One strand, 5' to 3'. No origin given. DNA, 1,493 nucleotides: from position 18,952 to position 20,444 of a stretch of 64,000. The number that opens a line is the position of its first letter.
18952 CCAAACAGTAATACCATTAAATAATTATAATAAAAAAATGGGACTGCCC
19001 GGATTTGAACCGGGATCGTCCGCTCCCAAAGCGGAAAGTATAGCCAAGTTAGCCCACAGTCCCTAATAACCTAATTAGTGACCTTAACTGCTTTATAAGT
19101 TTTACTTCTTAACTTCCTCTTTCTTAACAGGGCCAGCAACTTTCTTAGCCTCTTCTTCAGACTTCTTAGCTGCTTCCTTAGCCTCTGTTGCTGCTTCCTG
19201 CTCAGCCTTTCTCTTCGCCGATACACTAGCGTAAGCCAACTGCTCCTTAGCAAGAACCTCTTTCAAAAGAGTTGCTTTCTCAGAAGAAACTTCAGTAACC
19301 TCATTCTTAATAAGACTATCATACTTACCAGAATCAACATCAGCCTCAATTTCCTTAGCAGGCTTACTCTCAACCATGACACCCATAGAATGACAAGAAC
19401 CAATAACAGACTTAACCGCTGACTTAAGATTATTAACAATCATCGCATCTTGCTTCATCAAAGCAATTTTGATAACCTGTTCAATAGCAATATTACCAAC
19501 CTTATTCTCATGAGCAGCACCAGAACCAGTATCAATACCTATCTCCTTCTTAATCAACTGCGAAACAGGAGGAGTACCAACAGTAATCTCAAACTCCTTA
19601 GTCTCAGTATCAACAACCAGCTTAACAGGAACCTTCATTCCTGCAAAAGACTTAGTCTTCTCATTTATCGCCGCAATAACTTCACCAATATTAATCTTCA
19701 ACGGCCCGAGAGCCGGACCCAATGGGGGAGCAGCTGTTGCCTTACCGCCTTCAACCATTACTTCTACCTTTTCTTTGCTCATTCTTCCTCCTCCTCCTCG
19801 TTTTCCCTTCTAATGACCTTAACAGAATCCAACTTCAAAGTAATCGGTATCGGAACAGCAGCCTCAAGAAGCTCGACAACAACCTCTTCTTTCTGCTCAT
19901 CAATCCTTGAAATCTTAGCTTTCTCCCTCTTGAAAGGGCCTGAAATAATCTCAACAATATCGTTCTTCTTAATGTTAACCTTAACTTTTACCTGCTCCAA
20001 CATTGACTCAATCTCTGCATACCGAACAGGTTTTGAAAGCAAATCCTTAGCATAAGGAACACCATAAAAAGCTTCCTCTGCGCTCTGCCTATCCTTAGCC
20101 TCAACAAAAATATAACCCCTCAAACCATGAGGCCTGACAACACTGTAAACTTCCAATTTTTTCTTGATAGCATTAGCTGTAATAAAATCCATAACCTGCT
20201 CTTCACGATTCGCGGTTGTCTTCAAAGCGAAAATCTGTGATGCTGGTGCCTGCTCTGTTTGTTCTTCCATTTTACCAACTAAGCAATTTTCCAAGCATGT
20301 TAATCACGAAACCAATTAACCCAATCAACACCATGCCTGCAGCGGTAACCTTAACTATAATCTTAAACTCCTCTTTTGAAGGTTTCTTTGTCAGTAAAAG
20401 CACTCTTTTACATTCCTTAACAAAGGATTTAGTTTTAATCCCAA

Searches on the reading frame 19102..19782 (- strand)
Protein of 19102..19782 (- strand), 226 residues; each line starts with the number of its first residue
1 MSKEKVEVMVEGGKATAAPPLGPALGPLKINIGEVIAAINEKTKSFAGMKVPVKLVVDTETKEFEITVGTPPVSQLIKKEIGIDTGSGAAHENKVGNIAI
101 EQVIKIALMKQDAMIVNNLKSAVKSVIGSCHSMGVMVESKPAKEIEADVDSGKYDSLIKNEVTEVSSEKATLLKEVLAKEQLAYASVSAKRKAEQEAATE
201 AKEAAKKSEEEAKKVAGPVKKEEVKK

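Call 25: list_cluster_members(proteins=[window:19102-19782:-, window:20510-20788:-, window:20272-20481:-, window:18157-18525:-, window:17440-17835:-, window:16266-16784:-, window:15634-16269:-, window:14714-15454:-, window:14170-14616:-, window:23565-24614:+])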
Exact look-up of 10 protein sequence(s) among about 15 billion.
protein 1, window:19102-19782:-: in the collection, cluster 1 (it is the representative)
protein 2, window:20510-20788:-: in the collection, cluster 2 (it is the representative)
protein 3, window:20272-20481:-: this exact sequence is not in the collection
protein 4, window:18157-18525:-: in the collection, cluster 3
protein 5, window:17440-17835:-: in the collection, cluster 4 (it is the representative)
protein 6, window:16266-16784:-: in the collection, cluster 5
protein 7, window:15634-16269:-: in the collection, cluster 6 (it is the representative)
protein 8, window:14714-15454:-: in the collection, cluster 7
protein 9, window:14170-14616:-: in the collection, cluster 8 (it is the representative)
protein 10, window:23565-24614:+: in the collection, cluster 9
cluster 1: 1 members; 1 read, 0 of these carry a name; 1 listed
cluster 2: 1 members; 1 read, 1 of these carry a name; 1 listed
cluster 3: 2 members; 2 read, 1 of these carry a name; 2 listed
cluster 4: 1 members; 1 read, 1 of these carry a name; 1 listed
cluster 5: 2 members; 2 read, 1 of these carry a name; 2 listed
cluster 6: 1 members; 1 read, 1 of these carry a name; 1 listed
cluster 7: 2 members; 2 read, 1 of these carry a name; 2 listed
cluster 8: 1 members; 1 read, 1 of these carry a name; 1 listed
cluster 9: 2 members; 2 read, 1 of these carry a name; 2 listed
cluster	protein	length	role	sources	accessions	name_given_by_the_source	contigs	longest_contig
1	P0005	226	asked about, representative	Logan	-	-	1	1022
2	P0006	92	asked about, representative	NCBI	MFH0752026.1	MAG: hypothetical protein V1914_00325 [archaeon]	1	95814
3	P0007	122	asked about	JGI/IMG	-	-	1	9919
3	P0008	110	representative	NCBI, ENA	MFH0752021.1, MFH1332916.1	MAG: prefoldin subunit beta [archaeon]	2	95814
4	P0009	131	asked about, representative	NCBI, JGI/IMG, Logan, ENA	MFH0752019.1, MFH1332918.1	MAG: cell division protein SepF [archaeon]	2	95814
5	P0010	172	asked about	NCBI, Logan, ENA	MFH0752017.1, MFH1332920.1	MAG: ZPR1 zinc finger domain-containing protein [archaeon]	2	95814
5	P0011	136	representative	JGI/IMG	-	-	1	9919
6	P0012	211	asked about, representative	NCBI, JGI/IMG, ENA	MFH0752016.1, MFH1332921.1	MAG: diphthamide synthesis protein [archaeon]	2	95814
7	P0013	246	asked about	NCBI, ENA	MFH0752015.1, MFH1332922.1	MAG: hypothetical protein V1914_00260 [archaeon]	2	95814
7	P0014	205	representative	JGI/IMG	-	-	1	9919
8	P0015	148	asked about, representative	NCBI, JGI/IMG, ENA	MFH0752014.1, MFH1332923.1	MAG: transcriptional regulator NrdR [archaeon]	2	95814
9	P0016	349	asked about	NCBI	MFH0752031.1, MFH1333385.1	MAG: radical SAM protein [archaeon]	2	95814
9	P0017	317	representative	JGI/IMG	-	-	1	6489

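Call 26: find_encoding_contigs(protein=P0009, flank=10000, max_places=10)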
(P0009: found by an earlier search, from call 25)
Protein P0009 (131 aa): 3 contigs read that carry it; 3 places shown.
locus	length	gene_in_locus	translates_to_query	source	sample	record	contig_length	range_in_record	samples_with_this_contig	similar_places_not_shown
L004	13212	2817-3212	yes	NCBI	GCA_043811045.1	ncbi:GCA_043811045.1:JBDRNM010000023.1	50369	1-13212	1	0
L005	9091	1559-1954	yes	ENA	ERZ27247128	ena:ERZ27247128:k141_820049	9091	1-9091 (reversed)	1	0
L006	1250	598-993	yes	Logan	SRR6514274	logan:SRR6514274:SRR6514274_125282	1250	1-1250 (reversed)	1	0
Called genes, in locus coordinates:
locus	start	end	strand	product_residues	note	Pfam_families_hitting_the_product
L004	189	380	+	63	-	PF00584:SecE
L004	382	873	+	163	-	PF03439:Spt5-NGN, PF00467:KOW (weak)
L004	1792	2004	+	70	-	PF01780:Ribosomal_L37ae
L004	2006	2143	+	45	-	-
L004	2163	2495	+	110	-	PF01920:Prefoldin_2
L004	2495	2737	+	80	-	PF03685:UPF0147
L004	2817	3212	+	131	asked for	PF04472:SepF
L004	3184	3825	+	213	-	-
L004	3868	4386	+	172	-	PF22794:jr-ZPR1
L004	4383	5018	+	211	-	PF01866:Diphthamide_syn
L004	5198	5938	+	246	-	-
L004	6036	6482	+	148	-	PF22811:Zn_ribbon_NrdR, PF03477:ATP-cone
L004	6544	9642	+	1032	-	PF03477:ATP-cone, PF13597:NRDD, PF14528:LAGLIDADG_3, PF13597:NRDD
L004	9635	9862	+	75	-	PF13597:NRDD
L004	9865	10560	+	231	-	PF13353:Fer4_12 (weak), PF04055:Radical_SAM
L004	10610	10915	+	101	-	-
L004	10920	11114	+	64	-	PF13459:Fer4_15, PF14697:Fer4_21 (weak), PF13370:Fer4_13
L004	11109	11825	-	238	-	PF00009:GTP_EFTU (weak), PF00350:Dynamin_N (faint), PF02421:FeoB_N (faint), PF03193:RsgA_GTPase, PF01926:MMR_HSR1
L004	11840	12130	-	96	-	-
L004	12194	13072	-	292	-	PF00892:EamA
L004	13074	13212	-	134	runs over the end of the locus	-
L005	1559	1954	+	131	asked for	PF04472:SepF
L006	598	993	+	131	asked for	PF04472:SepF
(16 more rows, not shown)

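Call 32: find_encoding_contigs(protein=P0017, flank=10000, max_places=10)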
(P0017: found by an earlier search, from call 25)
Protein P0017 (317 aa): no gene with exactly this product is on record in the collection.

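Call 33: find_encoding_contigs(protein=P0007, flank=10000, max_places=10)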
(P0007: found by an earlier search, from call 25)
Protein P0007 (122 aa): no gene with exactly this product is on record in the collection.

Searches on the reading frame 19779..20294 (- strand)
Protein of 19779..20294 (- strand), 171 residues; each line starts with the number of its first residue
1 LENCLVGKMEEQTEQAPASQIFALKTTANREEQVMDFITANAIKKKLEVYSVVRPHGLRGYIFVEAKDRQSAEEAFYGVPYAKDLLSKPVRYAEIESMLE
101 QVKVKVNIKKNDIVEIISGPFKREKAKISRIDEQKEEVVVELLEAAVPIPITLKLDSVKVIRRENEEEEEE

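Call 18: list_cluster_members(proteins=[P0001, window:19779-20294:-, window:22406-23239:-, window:21700-22299:-])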
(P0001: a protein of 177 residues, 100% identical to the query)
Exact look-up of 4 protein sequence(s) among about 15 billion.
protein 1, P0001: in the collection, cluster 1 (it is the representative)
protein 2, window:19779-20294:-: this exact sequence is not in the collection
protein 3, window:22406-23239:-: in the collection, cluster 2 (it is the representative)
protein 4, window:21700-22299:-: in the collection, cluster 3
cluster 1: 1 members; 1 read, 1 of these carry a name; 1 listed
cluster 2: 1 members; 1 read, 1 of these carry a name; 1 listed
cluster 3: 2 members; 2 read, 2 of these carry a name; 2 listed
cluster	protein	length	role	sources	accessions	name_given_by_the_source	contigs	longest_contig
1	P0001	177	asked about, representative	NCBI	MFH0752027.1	MAG: hypothetical protein V1914_00330 [archaeon]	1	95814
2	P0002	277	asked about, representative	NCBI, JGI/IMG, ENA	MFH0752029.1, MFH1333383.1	MAG: aldo/keto reductase [archaeon]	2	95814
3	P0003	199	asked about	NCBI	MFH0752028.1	MAG: thermonuclease family protein [archaeon]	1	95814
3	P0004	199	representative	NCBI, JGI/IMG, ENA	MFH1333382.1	MAG: thermonuclease family protein [archaeon]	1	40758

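Call 34: find_related_loci(query=window:19779-20270:-, collection=metagenome_contigs, flank=10000)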
Query window:19779-20270:- (163 aa) in metagenome_contigs; peptide patterns used: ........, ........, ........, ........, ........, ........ (x = any residue, [..] = any of these).
600 stretches matched a pattern (row limit reached: there are more); 29 encode a relative of the query (tblastn E <= 1e-3); 29 distinct loci.
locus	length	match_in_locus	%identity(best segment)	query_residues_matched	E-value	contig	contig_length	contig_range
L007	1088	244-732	100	1-163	9e-114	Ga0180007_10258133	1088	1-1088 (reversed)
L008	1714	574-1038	89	1-157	4e-94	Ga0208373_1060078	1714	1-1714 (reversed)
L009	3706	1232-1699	87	1-158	1e-87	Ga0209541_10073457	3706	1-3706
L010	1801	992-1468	86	1-161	2e-91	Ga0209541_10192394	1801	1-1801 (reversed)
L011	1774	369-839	75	1-161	4e-82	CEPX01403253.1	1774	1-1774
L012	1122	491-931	77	11-157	3e-82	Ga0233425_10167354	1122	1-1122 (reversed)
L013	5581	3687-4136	75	13-162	8e-74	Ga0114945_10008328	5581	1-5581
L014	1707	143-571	77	13-155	1e-76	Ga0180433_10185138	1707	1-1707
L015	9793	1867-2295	74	13-155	3e-72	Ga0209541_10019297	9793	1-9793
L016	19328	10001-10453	72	13-163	3e-72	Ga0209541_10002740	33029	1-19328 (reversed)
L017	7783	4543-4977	72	13-157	6e-71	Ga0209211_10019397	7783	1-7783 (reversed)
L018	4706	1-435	71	19-163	6e-69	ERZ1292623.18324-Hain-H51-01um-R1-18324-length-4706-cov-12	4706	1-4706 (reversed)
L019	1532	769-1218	68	11-160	9e-72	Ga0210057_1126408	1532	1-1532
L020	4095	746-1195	67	11-160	3e-68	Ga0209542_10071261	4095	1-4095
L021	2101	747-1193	69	11-159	5e-69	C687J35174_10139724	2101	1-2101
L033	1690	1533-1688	96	1-52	3e-30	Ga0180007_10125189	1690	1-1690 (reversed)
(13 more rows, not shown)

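Call 47: search_protein_families(library=pfam, proteins=[L033:80-1234:-, L009:22-936:+], max_evalue=1)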
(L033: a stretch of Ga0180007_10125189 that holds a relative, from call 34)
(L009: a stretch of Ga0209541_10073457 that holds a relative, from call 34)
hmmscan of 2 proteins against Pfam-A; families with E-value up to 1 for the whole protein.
L033:80-1234:- (384 aa): 1 family
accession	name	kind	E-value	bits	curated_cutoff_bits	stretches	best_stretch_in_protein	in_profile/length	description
PF01609.27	DDE_Tnp_1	-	8.4e-07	29.4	23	1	210-368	6-197/200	Transposase DDE domain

L009:22-936:+ (304 aa): 5 families
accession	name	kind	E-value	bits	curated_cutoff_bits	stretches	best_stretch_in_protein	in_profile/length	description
PF00091.31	Tubulin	-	1.6e-41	143.1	33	1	2-132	49-188/190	Tubulin/FtsZ family, GTPase domain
PF12327.13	FtsZ_C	-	1.6e-34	118.5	27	1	181-275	1-95/95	FtsZ family, C-terminal domain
PF13809.12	Tubulin_2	-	0.049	13.3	27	1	54-115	159-232/356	Tubulin like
PF13356.12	Arm-DNA-bind_3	-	0.06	13.9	27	0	28-54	45-71/83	Arm DNA-binding domain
PF13460.12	NAD_binding_10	-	0.095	13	27.2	1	44-94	49-98/184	NAD(P)H-binding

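Call 53: find_homologous_proteins(query=L009:22-936:+, max_evalue=1e-60)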
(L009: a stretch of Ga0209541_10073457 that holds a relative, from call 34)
Query L009:22-936:+ (304 aa): 7995 proteins with E <= 1e-60 among 8000 candidates; the best 120 are listed.
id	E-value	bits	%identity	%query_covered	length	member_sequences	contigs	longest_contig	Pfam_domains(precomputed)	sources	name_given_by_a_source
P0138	1.6e-185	633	100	100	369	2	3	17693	PF00091.32,PF12327.14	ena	-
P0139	5.5e-174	596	93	100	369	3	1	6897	PF00091.32,PF12327.14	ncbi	-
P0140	2.8e-168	577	90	100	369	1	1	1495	PF00091.32,PF12327.14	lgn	-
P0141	5.6e-168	576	89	100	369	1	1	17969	PF00091.32,PF12327.14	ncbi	-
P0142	3.8e-167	573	89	100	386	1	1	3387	PF00091.32,PF12327.14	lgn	-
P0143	1.2e-166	571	89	100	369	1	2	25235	PF00091.32,PF12327.14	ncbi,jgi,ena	ncbi:MAG: cell division protein FtsZ [archaeon]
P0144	1.3e-165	568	89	100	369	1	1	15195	PF00091.32,PF12327.14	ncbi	-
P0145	5.0e-152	523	80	100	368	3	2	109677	PF00091.32,PF12327.14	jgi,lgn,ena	jgi:cell division protein FtsZ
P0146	6.3e-152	523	79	100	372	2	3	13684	PF00091.32,PF12327.14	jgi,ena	-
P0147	1.1e-151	522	81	100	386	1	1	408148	PF00091.32,PF12327.14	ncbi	-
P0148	3.4e-151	521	81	100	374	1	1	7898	PF00091.32,PF12327.14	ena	-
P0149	3.5e-151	521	81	100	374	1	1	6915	PF00091.32,PF12327.14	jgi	-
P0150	4.3e-151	520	80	100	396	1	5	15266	PF00091.32,PF12327.14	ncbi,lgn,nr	ncbi:MAG: cell division protein FtsZ [Nanoarchaeota archaeon]|nr:cell division protein FtsZ [Nanoarc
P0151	5.4e-151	520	80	100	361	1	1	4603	PF00091.32,PF12327.14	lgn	-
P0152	1.2e-150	519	80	100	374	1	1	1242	PF00091.32,PF12327.14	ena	-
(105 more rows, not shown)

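Call 54: find_encoding_contigs(protein=P0143, flank=10000, max_places=10)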
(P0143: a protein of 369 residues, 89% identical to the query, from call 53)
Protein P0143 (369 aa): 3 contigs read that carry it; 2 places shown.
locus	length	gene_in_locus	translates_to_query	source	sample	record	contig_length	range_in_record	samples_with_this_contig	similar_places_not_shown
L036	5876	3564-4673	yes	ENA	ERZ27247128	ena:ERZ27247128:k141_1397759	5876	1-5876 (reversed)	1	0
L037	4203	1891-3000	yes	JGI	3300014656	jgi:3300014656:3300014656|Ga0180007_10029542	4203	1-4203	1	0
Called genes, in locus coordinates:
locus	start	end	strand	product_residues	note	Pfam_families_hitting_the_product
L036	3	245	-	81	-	?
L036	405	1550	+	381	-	PF01609:DDE_Tnp_1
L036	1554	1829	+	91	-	-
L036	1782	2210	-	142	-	PF01797:Y1_Tnp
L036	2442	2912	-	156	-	-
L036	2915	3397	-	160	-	-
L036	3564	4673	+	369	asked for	PF00091:Tubulin, PF12327:FtsZ_C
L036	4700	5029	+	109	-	-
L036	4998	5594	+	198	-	PF01909:NTP_transf_2, PF18765:Polbeta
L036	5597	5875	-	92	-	?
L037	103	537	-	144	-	PF01797:Y1_Tnp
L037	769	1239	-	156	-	-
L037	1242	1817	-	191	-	-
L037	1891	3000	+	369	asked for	PF00091:Tubulin, PF12327:FtsZ_C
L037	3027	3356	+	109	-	-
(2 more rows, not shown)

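Call 56: find_encoding_contigs(protein=window:19779-20270:-, flank=10000, max_places=10)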
Protein window:19779-20270:- (163 aa): 3 contigs read that carry it; 3 places shown.
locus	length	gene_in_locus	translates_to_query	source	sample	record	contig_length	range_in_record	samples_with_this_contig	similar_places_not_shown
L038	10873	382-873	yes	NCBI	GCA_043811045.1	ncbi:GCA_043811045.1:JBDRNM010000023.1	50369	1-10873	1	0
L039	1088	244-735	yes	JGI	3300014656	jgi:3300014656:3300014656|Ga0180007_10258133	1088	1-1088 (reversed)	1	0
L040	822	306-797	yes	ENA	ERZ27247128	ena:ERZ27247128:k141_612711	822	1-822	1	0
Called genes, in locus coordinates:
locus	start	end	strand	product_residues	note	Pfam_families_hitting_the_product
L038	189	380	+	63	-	PF00584:SecE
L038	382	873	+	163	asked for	PF03439:Spt5-NGN, PF00467:KOW (weak)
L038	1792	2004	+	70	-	PF01780:Ribosomal_L37ae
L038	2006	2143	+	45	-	-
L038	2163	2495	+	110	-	PF01920:Prefoldin_2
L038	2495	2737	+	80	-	PF03685:UPF0147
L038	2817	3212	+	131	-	PF04472:SepF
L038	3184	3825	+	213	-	-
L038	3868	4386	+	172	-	PF22794:jr-ZPR1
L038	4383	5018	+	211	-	PF01866:Diphthamide_syn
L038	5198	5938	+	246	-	-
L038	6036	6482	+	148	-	PF22811:Zn_ribbon_NrdR, PF03477:ATP-cone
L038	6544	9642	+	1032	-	PF03477:ATP-cone, PF13597:NRDD, PF14528:LAGLIDADG_3, PF13597:NRDD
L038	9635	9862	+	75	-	PF13597:NRDD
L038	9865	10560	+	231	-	PF13353:Fer4_12 (weak), PF04055:Radical_SAM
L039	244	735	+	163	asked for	PF03439:Spt5-NGN, PF00467:KOW (weak)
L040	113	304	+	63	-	PF00584:SecE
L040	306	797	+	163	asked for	PF03439:Spt5-NGN, PF00467:KOW (weak)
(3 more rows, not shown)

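Call 63: search_protein_families(library=pfam, proteins=[L036:5597-5875:-, L036:4700-5029:+, L036:4998-5594:+, L036:2442-2912:-, L036:2915-3397:-, L010:108-434:+, L010:451-777:+, L008:2-325:+], max_evalue=0.01)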
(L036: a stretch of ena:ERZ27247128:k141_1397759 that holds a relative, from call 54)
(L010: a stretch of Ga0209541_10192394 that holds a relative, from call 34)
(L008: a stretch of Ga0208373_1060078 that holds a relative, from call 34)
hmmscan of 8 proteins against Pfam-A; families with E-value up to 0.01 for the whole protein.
L036:5597-5875:- (92 aa): 0 families

L036:4700-5029:+ (109 aa): 0 families

L036:4998-5594:+ (198 aa): 5 families
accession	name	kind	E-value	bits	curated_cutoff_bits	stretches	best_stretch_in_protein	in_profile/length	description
PF18765.7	Polbeta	-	7.8e-12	45.7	26.9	1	10-83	1-78/93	Polymerase beta, Nucleotidyltransferase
PF01909.29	NTP_transf_2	-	6.4e-10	39.7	21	1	10-70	2-64/93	Nucleotidyltransferase domain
PF22014.2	DUF6932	-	6.7e-05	23.8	27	1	7-58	40-89/142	Family of unknown function (DUF6932)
PF14792.12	DNA_pol_B_palm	-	0.0009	19.9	25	1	7-102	9-98/113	DNA polymerase beta palm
PF22600.2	MTPAP-like_central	-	0.0015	19.1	27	1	5-72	22-92/139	Poly(A) RNA polymerase, mitochondrial-like, central palm domain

L036:2442-2912:- (156 aa): 0 families

L036:2915-3397:- (160 aa): 0 families

L010:108-434:+ (108 aa): 0 families

L010:451-777:+ (108 aa): 0 families

L008:2-325:+ (107 aa): 0 families

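Call 70: find_encoding_contigs(protein=P0138, flank=10000, max_places=6)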
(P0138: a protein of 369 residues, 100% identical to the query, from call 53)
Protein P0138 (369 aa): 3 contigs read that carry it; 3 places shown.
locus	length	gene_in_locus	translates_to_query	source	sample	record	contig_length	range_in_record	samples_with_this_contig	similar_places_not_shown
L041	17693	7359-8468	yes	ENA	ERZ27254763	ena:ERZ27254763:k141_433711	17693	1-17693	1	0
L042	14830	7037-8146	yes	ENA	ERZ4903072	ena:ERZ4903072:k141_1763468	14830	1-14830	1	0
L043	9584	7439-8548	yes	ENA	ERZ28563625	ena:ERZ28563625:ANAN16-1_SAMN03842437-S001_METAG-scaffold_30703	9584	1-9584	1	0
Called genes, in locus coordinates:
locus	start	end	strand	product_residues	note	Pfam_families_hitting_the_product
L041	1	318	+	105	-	?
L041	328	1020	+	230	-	PF00588:SpoU_methylase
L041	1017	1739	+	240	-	PF01261:AP_endonuc_2, PF05114:MbnB_TglH_ChrH (weak)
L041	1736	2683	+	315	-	PF01555:N6_N4_Mtase (weak), PF01170:UPF0020, PF13847:Methyltransf_31 (weak)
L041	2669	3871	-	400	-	PF02163:Peptidase_M50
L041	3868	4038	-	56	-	-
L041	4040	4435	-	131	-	PF21485:IF5A-like_N, PF08207:EFP_N (faint), PF01287:eIF-5a (weak)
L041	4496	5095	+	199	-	-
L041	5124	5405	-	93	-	-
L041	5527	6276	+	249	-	PF00254:FKBP_C, PF22199:FKBP26_IF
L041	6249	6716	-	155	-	-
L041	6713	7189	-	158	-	-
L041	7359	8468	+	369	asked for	PF00091:Tubulin, PF12327:FtsZ_C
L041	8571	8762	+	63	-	PF00584:SecE (weak)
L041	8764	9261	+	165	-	PF03439:Spt5-NGN, PF00467:KOW (weak)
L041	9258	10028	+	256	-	PF03946:Ribosomal_L11_N, PF00298:Ribosomal_L11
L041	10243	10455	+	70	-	PF01780:Ribosomal_L37ae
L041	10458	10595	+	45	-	-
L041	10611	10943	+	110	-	PF01920:Prefoldin_2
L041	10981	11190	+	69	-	PF03685:UPF0147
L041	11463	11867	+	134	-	PF04472:SepF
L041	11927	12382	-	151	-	-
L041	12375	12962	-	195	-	PF01909:NTP_transf_2, PF18765:Polbeta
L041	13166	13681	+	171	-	PF03367:Zn_ribbon_ZPR1 (weak), PF22794:jr-ZPR1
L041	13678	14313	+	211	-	PF01866:Diphthamide_syn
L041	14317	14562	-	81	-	PF05016:ParE_toxin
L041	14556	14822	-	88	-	PF04014:MazE_antitoxin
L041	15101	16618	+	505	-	PF00587:tRNA-synt_2b, PF03129:HGTP_anticodon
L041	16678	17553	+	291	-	PF13481:AAA_25, PF03796:DnaB_C (weak), PF06745:ATPase, PF23442:DUF7125 (weak), PF07088:GvpD_P-loop (weak)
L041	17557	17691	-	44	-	?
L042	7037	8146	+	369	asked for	PF00091:Tubulin, PF12327:FtsZ_C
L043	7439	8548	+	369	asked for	PF00091:Tubulin, PF12327:FtsZ_C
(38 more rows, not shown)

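Call 73: find_encoding_contigs(protein=P0144, flank=10000, max_places=6)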
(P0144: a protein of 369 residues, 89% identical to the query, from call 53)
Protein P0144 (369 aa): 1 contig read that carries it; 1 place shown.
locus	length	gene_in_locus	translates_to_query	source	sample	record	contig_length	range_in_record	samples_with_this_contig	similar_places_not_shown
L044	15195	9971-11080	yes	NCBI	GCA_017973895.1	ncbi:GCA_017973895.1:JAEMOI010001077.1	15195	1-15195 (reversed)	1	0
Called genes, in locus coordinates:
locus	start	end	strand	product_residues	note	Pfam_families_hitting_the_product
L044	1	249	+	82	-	?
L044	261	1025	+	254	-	PF01261:AP_endonuc_2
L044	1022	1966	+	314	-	PF09445:Methyltransf_15 (faint), PF01555:N6_N4_Mtase, PF01170:UPF0020, PF02086:MethyltransfD12 (faint), PF05175:MTS (weak), PF13649:Methyltransf_25 (weak), PF13847:Methyltransf_31, PF08241:Methyltransf_11 (faint)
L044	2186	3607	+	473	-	PF01637:ATPase_2, PF13173:AAA_14 (weak), PF13401:AAA_22, PF03008:DUF234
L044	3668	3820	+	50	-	-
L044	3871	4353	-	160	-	-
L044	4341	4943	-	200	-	-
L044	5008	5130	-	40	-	-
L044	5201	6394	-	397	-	PF02163:Peptidase_M50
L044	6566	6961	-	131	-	PF21485:IF5A-like_N, PF01287:eIF-5a (weak)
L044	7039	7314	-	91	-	-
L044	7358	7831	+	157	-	-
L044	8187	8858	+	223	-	PF00254:FKBP_C, PF22199:FKBP26_IF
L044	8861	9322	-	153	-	-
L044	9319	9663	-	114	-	-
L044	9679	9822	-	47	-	-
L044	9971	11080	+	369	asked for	PF00091:Tubulin, PF12327:FtsZ_C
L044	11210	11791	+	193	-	-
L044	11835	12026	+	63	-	PF00584:SecE (weak)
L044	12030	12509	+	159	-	PF03439:Spt5-NGN, PF00467:KOW (weak)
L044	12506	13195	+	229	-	PF03946:Ribosomal_L11_N, PF00298:Ribosomal_L11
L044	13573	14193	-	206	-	PF00589:Phage_integrase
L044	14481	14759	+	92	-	-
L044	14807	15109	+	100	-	-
